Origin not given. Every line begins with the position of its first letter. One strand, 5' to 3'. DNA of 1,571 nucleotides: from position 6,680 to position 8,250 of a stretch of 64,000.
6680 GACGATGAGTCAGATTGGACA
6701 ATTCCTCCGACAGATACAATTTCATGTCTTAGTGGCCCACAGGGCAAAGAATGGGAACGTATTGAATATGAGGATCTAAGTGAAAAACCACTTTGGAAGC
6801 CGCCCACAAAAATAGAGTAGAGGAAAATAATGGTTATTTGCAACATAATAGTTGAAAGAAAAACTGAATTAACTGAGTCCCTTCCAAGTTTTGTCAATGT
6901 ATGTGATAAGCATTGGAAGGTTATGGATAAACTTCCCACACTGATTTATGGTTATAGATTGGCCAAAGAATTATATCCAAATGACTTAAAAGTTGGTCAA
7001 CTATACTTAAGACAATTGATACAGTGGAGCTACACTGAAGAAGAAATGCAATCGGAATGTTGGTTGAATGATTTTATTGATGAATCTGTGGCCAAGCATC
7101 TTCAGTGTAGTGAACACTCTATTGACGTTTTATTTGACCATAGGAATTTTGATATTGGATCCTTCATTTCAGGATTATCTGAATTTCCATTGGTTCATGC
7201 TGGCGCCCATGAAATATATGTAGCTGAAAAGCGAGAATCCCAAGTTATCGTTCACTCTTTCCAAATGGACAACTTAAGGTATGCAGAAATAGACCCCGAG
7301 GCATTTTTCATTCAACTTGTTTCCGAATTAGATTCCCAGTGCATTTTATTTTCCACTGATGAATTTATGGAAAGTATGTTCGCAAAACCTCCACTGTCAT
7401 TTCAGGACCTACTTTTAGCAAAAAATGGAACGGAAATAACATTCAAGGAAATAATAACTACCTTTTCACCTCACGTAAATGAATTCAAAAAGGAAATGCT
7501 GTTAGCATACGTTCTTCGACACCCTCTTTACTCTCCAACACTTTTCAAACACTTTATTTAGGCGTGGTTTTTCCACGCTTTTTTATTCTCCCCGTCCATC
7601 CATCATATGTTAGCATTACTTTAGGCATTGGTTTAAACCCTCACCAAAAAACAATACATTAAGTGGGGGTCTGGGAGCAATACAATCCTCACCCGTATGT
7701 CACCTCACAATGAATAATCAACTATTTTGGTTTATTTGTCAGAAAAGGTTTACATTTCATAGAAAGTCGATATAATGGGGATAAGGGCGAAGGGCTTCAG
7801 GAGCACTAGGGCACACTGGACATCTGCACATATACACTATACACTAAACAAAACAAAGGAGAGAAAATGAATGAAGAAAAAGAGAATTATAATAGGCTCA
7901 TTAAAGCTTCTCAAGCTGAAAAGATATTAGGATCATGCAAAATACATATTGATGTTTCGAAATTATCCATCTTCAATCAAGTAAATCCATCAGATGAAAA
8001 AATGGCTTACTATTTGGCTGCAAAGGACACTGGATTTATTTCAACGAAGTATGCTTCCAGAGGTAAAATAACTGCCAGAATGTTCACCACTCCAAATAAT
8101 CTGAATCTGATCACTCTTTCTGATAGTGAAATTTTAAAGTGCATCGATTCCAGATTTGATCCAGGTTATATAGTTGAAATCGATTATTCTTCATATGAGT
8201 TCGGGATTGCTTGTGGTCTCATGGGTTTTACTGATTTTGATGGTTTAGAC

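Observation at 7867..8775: Stand-alone 302-aa family-A-polymerase-like protein (motifs A and B present, motif C altered) alongside a complete family B polymerase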

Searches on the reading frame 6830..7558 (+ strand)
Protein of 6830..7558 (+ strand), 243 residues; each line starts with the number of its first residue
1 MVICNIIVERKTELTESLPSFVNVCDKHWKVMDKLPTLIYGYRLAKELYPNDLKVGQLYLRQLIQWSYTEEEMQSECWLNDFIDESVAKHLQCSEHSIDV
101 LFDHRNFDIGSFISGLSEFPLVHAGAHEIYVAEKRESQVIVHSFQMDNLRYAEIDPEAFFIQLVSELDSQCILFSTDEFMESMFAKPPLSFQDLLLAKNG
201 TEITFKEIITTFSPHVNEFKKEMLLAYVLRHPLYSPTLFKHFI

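Call 10: search_protein_families(library=phrogs, proteins=[window:6830-7558:+], max_evalue=0.01)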
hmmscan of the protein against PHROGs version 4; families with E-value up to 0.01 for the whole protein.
window:6830-7558:+ (243 aa): 0 families

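Call 11: search_protein_families(library=pfam, proteins=[window:6830-7558:+], max_evalue=0.01)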
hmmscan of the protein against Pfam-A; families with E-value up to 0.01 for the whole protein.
window:6830-7558:+ (243 aa): 0 families

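Call 23: find_homologous_proteins(query=window:6830-7558:+, max_evalue=0.001)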
Query window:6830-7558:+ (243 aa): 8 proteins with E <= 0.001 among 81 candidates.
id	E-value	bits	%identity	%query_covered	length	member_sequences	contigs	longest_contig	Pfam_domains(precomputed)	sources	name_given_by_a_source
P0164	2.3e-160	550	100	100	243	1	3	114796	-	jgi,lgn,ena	-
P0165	3.5e-113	395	68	100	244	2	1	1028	-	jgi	-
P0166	6.0e-109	381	67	100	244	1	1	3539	-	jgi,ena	-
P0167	1.3e-73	266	51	100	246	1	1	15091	-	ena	-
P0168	1.5e-70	256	49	100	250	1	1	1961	-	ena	-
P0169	1.8e-67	245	47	100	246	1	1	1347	-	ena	-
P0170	8.2e-67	243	46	100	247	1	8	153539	-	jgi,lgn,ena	-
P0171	9.3e-62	227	42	100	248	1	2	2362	-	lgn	-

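Call 65: predict_structure(alignment_id=A4)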
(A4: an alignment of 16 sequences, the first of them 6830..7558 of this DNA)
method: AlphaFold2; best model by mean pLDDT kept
length: 243 residues; sequences in the alignment: 16
mean_pLDDT: 89.6   pTM: 0.85
mean pLDDT of the five models: 89.6, 89.2, 88.7, 88.3, 87.4
residues with pLDDT >= 90: 157; 70-90: 76; 50-70: 10; < 50: 0
segments of 3 or more residues with pLDDT < 50: none
pLDDT, mean of each block of 10 residues (from residue 1): 93 88 85 91 92 88 92 92 96 92 73 93 93 94 94 91 90 80 81 89 89 94 94 90 82
secondary structure, 60 per line:
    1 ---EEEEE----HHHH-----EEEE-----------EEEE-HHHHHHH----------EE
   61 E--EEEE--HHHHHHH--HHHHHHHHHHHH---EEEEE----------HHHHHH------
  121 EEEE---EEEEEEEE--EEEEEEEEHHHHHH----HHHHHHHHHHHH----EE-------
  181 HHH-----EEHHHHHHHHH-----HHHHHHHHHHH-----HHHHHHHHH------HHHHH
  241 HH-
elements in order: E4-8 H13-16 E22-25 E37-40 H42-48 E59-61 E64-67 H70-76 H79-90 E94-98 H109-114 E121-124 E128-135 E138-145 H146-151 H156-167 H191-199 H205-215 H221-229 H236-242

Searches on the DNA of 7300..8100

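Call 27: search_rna_families(source=window, start=7300, end=8100, threshold=evalue, max_evalue=10)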
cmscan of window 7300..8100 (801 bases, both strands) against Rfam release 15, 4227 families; matches with E-value up to 10: 8.
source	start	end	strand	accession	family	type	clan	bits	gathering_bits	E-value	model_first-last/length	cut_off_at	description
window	7351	7408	+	RF01179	snoU83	Gene; snRNA; snoRNA; CD-box;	-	19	50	2.7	1-84/84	no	Small nucleolar RNA U83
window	7411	7591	+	RF00124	IS102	Gene; sRNA;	-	17.1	46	2.6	1-206/206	no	IS102 RNA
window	7867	7901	+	RF00348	snoR9_plant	Gene; snRNA; snoRNA; CD-box;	-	17.1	43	8.7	1-129/129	no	Small nucleolar RNA snoR9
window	7572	7692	+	RF01986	ZEB2_AS1_3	Gene; lncRNA;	-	16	55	0.82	1-100/100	no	ZEB2 antisense RNA 1 conserved region 3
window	7477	7686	-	RF01253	snR46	Gene; snRNA; snoRNA; HACA-box;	CL00021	15.5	43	2.3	1-197/197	no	Small nucleolar RNA snR46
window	7484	7590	+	RF00558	L20_leader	Cis-reg; leader;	-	14.9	58.7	5.3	1-127/127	no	Ribosomal protein L20 leader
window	7360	7547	-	RF01295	SCARNA7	Gene; snRNA; snoRNA; scaRNA;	-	12.6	65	0.9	1-329/330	no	Small Cajal body-specific RNA 7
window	7341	7384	+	RF02377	SurA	Gene; sRNA;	-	10.3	100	4.1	173-216/279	no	SurA sRNA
